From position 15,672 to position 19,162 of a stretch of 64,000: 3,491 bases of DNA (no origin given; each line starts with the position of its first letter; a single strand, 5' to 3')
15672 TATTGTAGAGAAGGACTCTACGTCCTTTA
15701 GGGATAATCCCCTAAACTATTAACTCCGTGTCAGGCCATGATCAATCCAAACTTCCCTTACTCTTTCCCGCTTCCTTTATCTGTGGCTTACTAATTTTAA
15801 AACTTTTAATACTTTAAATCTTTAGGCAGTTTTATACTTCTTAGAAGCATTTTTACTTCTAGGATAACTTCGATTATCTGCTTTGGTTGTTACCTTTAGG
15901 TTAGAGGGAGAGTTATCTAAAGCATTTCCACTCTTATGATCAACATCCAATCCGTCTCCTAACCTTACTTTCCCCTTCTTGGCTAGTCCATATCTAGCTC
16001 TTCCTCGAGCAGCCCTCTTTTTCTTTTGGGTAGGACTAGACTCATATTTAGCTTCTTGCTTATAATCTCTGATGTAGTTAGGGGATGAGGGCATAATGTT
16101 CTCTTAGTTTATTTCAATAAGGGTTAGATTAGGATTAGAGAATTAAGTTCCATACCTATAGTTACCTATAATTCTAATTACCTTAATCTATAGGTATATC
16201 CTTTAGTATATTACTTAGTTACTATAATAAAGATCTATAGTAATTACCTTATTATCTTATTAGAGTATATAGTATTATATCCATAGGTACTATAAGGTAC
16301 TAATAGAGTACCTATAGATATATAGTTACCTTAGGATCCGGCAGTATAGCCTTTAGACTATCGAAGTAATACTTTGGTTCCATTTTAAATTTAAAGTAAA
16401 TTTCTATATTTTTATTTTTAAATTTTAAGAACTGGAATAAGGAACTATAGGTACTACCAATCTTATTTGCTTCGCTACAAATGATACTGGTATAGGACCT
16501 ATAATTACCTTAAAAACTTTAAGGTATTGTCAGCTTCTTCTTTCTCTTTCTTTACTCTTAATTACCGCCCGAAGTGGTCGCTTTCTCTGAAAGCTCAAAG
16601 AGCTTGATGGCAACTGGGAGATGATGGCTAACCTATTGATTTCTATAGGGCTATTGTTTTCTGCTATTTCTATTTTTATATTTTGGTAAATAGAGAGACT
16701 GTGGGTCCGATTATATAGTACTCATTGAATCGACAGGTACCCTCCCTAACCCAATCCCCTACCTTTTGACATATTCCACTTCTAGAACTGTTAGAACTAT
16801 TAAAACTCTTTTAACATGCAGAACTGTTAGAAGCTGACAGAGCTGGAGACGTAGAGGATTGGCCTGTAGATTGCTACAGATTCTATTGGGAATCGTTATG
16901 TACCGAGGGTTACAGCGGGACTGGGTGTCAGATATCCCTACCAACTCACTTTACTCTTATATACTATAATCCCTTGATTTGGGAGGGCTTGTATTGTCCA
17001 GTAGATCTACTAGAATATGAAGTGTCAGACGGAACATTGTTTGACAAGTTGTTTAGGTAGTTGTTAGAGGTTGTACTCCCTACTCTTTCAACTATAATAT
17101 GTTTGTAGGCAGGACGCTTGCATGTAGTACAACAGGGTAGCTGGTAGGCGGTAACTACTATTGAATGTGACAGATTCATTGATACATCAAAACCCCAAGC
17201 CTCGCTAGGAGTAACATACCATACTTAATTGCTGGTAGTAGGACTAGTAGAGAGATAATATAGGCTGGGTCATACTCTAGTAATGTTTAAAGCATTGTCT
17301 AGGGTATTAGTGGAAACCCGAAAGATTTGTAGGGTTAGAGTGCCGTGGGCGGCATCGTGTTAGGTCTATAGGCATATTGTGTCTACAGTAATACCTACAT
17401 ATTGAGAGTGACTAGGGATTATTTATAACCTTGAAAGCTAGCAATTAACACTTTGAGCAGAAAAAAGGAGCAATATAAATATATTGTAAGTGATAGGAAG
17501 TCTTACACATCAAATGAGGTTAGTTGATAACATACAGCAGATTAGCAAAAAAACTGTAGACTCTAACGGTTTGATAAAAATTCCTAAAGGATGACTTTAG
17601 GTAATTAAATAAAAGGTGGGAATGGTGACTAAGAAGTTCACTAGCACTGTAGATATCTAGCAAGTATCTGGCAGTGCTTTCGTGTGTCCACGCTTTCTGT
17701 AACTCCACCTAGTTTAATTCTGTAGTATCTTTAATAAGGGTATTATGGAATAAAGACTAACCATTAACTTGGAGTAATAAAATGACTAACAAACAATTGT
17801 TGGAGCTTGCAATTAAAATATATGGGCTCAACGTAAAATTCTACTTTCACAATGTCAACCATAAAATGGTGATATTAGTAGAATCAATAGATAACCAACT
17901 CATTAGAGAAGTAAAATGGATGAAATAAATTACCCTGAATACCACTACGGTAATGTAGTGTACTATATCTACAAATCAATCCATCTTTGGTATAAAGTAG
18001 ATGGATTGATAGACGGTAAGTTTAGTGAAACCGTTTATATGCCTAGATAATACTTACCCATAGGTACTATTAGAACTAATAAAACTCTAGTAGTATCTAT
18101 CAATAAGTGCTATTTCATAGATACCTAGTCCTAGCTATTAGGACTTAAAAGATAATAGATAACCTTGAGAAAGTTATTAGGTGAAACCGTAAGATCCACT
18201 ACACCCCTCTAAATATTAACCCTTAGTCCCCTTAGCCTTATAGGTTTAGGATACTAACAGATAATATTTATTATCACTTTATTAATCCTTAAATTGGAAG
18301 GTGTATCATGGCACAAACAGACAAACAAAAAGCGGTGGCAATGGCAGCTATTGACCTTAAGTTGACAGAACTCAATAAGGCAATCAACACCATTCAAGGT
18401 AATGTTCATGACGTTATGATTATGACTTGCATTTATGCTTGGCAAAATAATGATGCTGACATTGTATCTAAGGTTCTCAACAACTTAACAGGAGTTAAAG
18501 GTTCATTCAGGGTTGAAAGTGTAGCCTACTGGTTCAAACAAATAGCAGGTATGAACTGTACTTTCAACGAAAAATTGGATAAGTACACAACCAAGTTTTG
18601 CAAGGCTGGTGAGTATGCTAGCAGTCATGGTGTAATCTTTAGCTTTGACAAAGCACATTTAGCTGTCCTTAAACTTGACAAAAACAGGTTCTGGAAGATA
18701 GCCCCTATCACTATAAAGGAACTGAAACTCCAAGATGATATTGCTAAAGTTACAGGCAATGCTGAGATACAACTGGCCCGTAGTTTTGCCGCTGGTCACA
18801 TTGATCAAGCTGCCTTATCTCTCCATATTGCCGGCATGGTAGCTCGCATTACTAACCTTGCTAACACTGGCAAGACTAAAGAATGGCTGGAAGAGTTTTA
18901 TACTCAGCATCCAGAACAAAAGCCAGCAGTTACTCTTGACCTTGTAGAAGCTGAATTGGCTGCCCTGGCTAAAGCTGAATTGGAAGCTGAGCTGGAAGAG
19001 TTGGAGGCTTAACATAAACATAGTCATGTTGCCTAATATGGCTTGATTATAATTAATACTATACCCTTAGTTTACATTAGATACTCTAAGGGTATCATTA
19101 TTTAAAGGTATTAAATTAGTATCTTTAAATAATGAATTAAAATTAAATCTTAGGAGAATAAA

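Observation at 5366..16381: Late genes appear driven by host sigmaE/AlgU-type (envelope-stress ECF) promoters, with no phage sigma or RNAP visible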

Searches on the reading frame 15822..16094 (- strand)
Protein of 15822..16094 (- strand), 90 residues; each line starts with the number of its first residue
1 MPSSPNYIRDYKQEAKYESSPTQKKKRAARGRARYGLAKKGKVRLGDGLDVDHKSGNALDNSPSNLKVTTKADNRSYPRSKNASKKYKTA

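Call 24: search_protein_families(library=pfam, max_evalue=0.01, proteins=[window:15822-16094:-])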
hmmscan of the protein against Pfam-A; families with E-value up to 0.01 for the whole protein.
window:15822-16094:- (90 aa): 1 family
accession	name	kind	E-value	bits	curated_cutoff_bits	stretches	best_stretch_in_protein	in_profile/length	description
PF13392.12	HNH_3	-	2e-07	31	24.8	1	47-74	17-44/46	HNH endonuclease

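Call 34: find_related_loci(query=window:15822-16094:-, collection=viral_contigs, flank=6000)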
Query window:15822-16094:- (90 aa) in viral_contigs; peptide patterns used: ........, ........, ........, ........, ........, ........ (x = any residue, [..] = any of these).
64 stretches matched a pattern; 46 encode a relative of the query (tblastn E <= 1e-3); 46 distinct loci.
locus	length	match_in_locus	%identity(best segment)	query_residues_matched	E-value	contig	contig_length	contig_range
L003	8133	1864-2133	76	1-90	9e-41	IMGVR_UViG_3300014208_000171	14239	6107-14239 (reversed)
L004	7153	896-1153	69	1-85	2e-33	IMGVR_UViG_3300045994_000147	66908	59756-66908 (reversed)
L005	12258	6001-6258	69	1-85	2e-33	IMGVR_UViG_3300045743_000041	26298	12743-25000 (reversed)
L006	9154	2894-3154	67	1-86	9e-32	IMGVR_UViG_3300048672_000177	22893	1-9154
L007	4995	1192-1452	61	1-87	2e-25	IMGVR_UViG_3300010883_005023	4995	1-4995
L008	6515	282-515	56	9-85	1e-21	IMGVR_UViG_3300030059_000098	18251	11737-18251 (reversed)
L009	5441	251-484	56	9-85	1e-21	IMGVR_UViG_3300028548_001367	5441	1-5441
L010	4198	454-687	56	9-85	2e-21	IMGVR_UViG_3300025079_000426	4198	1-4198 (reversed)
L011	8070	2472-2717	54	1-86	1e-20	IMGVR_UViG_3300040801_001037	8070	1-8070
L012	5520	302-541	54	8-86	6e-19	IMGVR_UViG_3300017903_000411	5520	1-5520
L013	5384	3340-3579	54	8-86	8e-19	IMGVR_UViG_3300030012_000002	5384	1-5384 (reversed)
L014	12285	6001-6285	42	1-90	7e-15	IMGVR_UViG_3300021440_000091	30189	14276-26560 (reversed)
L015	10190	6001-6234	49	6-80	9e-14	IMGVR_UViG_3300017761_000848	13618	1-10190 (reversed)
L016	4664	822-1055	49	6-80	9e-14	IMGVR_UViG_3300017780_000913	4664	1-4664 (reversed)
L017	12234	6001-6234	49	6-80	9e-14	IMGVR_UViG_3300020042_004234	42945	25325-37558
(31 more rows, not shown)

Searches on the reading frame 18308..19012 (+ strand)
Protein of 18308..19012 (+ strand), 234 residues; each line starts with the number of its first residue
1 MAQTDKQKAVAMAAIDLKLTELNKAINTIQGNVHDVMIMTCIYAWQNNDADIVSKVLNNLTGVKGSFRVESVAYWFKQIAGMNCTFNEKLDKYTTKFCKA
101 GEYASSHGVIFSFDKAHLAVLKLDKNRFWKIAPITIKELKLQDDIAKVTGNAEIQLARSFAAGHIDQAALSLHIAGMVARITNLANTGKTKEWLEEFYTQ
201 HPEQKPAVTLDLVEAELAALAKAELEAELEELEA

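Call 10: search_protein_families(library=pfam, max_evalue=0.01, proteins=[window:18308-19012:+])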
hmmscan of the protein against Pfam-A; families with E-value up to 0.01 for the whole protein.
window:18308-19012:+ (234 aa): 0 families

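Call 12: search_protein_families(library=phrogs, max_evalue=0.001, proteins=[window:18308-19012:+])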
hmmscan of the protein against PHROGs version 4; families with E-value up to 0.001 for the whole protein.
window:18308-19012:+ (234 aa): 0 families

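Call 22: search_solved_structures(query=window:18308-19012:+, max_evalue=10)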
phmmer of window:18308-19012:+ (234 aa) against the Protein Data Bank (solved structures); distinct sequences matched with E-value up to 10: 0.

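Call 41: search_protein_families(library=pfam, alignment_id=A1, max_evalue=0.05)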
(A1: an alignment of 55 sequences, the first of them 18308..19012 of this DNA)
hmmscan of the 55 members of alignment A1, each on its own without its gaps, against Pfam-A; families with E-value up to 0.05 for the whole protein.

A. member 1, window:18308-19012:+ (234 aa): 1 family
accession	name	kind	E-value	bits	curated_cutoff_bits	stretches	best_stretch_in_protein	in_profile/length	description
PF19375.4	DurN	-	0.015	15.8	23.9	0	164-201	22-61/103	DurN substrate-assisted peptide maturase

B. families by the number of members that match (of 55 scanned): 13 families
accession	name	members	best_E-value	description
PF25590.1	DUF7936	1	1.4e-11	Domain of unknown function (DUF7936)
PF16526.10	CLZ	1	1.1e-05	C-terminal leucine zipper domain of cyclic nucleotide-gated channels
PF14197.11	Cep57_CLD_2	1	2.5e-05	Centrosome localisation domain of PPC89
PF23140.1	Gp80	1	0.00011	Podophage GP4 fiber I protein gp80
PF13870.11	CCDC113_CCDC96_CC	1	0.0021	CCDC113/CCDC96, coiled-coil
PF11603.13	Sir1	1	0.0043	Sir1, ORC-binding domain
PF23145.1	Zf_2nd_IFT121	1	0.012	IFT121, second zinc finger domain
PF19375.4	DurN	1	0.015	DurN substrate-assisted peptide maturase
PF00261.25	Tropomyosin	1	0.019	Tropomyosin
PF10473.14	CENP-F_leu_zip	1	0.021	Leucine-rich repeats of kinetochore protein Cenp-F/LEK1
PF08702.15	Fib_alpha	1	0.024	Fibrinogen alpha/beta chain family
PF22928.2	INTS1_R4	1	0.026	Integrator complex subunit 1, R4 domain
PF14056.11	DUF4250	1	0.045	Domain of unknown function (DUF4250)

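Call 68: search_protein_families(library=phrogs, alignment_id=A1, max_evalue=0.001)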
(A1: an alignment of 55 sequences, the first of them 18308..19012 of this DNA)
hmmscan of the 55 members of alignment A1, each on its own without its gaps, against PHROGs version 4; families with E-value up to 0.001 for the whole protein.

A. member 1, window:18308-19012:+ (234 aa): 0 families

B. families by the number of members that match (of 55 scanned): 17 families
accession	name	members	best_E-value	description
phrog_8123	-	1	9.6e-32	-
phrog_6721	-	1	3.9e-29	-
phrog_1035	-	1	1.3e-21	endonuclease VII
phrog_26577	-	1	3.4e-20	-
phrog_1443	-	1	9.7e-17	-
phrog_1084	-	1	4e-11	unknown function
phrog_7802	-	1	2.5e-10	-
phrog_112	-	1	1.2e-08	Gp2.5-like ssDNA binding protein and ssDNA annealing protein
phrog_2340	-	1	6e-07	endonuclease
phrog_30827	-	1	1.5e-06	-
phrog_14681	-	1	1e-05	-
phrog_11055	-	1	1.3e-05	-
phrog_5417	-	1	1.5e-05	-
phrog_34165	-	1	2.5e-05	-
phrog_17792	-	1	9.2e-05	-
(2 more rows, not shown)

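Call 69: search_protein_families(library=ncbifam, alignment_id=A1, max_evalue=0.05)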
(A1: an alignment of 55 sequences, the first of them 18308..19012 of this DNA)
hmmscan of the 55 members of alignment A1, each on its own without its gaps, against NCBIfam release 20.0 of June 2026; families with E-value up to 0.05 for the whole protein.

A. member 1, window:18308-19012:+ (234 aa): 1 family
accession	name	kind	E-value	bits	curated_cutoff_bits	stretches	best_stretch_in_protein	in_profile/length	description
NF006361.0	PRK08581.1-3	equivalog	0.035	12.5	839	1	5-78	341-414/652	amidase domain-containing protein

B. families by the number of members that match (of 55 scanned): 4 families
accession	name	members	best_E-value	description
TIGR02169.1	SMC_prok_A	1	0.031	chromosome segregation protein SMC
NF009366.0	PRK12723.1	1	0.034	flagellar biosynthesis regulator FlhF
NF006361.0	PRK08581.1-3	1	0.035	amidase domain-containing protein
NF052320.1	Cbp1_fam_LP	1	0.048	Cbp1 family collagen-binding glycoprotein adhesin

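Call 94: find_homologous_proteins(query=window:18308-19012:+, max_evalue=0.001)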
Query window:18308-19012:+ (234 aa): 32 proteins with E <= 0.001 among 875 candidates.
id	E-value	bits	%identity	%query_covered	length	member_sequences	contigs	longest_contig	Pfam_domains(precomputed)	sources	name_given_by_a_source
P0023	1.8e-148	510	100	100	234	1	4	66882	-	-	-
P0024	1.7e-100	353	71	91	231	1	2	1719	-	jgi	jgi:hypothetical protein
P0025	1.6e-96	340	70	89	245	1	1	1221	-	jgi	jgi:hypothetical protein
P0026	2.4e-93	330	68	95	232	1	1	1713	-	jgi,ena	-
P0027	3.4e-92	326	64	100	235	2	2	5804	-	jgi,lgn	jgi:hypothetical protein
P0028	5.4e-91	322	66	89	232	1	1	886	-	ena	-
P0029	3.1e-88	313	63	98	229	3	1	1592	-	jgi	jgi:hypothetical protein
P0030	6.3e-83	296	63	87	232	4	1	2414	-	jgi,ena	-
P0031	3.3e-81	290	59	90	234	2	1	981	-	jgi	jgi:hypothetical protein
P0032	6.5e-77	276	57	90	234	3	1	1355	-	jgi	jgi:hypothetical protein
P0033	6.1e-76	273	61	96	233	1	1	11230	-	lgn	-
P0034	4.9e-75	270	55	90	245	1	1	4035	-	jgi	jgi:hypothetical protein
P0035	1.6e-72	262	56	94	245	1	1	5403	-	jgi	jgi:hypothetical protein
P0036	5.8e-66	240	48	95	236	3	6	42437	-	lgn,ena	-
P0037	1.7e-60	222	50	87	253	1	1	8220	-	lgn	-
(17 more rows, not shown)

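Call 97: search_solved_structures(query=A4, max_evalue=10)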
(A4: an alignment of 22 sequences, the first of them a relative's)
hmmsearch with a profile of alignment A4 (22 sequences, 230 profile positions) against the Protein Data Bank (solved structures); distinct sequences matched with E-value up to 10: 5.
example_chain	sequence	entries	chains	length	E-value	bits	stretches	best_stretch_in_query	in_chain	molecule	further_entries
1uax_A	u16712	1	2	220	0.5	13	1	184-205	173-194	Ribonuclease HII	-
1e7u_A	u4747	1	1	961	0.51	13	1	45-92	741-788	PHOSPHATIDYLINOSITOL 3-KINASE CATALYTIC SUBUNIT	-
1e7v_A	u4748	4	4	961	0.51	13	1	45-92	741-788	PHOSPHATIDYLINOSITOL 3-KINASE CATALYTIC SUBUNIT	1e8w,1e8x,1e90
8aj8_A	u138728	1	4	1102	0.59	12.8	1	45-92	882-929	Phosphatidylinositol 4,5-bisphosphate 3-kinase catalytic subunit gamma isoform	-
8so9_A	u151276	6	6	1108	0.59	12.8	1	45-92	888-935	phosphatidylinositol-4,5-bisphosphate 3-kinase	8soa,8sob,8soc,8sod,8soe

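Call 99: predict_structure(alignment_id=A4)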
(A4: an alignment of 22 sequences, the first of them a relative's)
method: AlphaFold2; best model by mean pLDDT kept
length: 234 residues; sequences in the alignment: 22
mean_pLDDT: 81.0   pTM: 0.52
mean pLDDT of the five models: 81.0, 79.6, 78.6, 78.2, 75.2
residues with pLDDT >= 90: 62; 70-90: 135; 50-70: 34; < 50: 3
segments of 3 or more residues with pLDDT < 50: none
pLDDT, mean of each block of 10 residues (from residue 1): 72 82 69 90 91 93 81 92 92 90 83 89 90 57 75 86 89 88 82 76 66 62 76 60
secondary structure, 60 per line:
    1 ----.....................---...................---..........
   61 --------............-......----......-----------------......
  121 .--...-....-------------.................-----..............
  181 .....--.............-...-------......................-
elements in order: H5-25 H29-47 H51-60 H69-80 E82-87 E92-97 H115-121 H128-131 H145-161 H167-185 H188-200 H212-233

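Call 102: fold_search(model_id=the predicted structure, library=pdb)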
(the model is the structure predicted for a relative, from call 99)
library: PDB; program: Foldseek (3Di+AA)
matches with E <= 10: 342; with E <= 0.001: 0
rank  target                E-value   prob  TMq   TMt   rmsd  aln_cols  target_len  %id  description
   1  7dvr                  7.7e-01  0.20  0.21  0.29  17.6       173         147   10  Crystal structure of heme sensor protein PefR from Streptococcus agalactiae in complex with heme (released 2021-09-29)
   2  4lln_D                1.2e+00  0.11  0.17  0.24  17.1       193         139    9  Crystal structure of S. aureus MepR-DNA complex (released 2014-05-14)
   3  3eco_A                1.4e+00  0.13  0.18  0.26  17.6       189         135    6  Crystal structure of MepR, a transcription regulator of the Staphylococcus aureus multidrug efflux pump MepA (released 2009-02-10)
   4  7dvu                  1.5e+00  0.14  0.21  0.31  17.2       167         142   10  Crystal structure of heme sensor protein PefR in complex with heme and cyanide (released 2021-09-29)
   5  2g1p_B                1.6e+00  0.11  0.19  0.18   7.1        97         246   14  Structure of E. coli DNA adenine methyltransferase (DAM) (released 2006-11-21)
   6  5aip_A                1.6e+00  0.13  0.19  0.28  19.2       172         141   13  Crystal structure of NadR in complex with 4-hydroxyphenylacetate (released 2016-03-02)
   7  9gd7_L                1.6e+00  0.03  0.11  0.05  27.8       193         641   12  DNA-PK Ku80 mediated dimer bound to DNA polymerase Lambda and DNA ligase 4/XRCC4 (released 2025-08-13)
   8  2ore_E                1.7e+00  0.10  0.19  0.18   6.9        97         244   15  Binary Structure of Escherichia coli DNA Adenine Methyltransferase and S-adenosylhomocysteine (released 2007-06-26)
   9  4rtj_A                1.7e+00  0.12  0.18  0.17   6.6        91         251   15  A non-cognate complex of Escherichia coli DNA Adenine Methyltransferase (DAM) with DNA and Sinefungin (released 2015-04-15)
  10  9gjp_8                1.7e+00  0.06  0.15  0.08  24.1       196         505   10  OCCM maturation intermediate stalled with an Arginine Finger mutation in Mcm5: Conformer 2 (released 2025-03-05)
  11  1s3j_A                1.9e+00  0.09  0.18  0.26  18.4       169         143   15  X-ray crystal structure of YusO protein from Bacillus subtilis (released 2004-04-13)
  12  4l9n_A                1.9e+00  0.10  0.18  0.27  17.1       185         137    7  Crystal structure of MepR A103V mutant from multidrug resistant S. aureus clinical isolate (released 2013-09-11)
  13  5nt7_A                1.9e+00  0.07  0.15  0.26   9.5       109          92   15  Structure of the LOTUS domain of Oskar in complex with the C-terminal RecA-like domain of Vasa (released 2017-05-17)
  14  8bh3_L                2.1e+00  0.04  0.12  0.05  28.4       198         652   12  DNA-PK Ku80 mediated dimer bound to PAXX (released 2023-06-07)
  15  9qdr_A                2.1e+00  0.10  0.20  0.27  17.6       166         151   10  Structure of Staphylococcus aureus MarR-type repressor MhqR (released 2026-01-14)
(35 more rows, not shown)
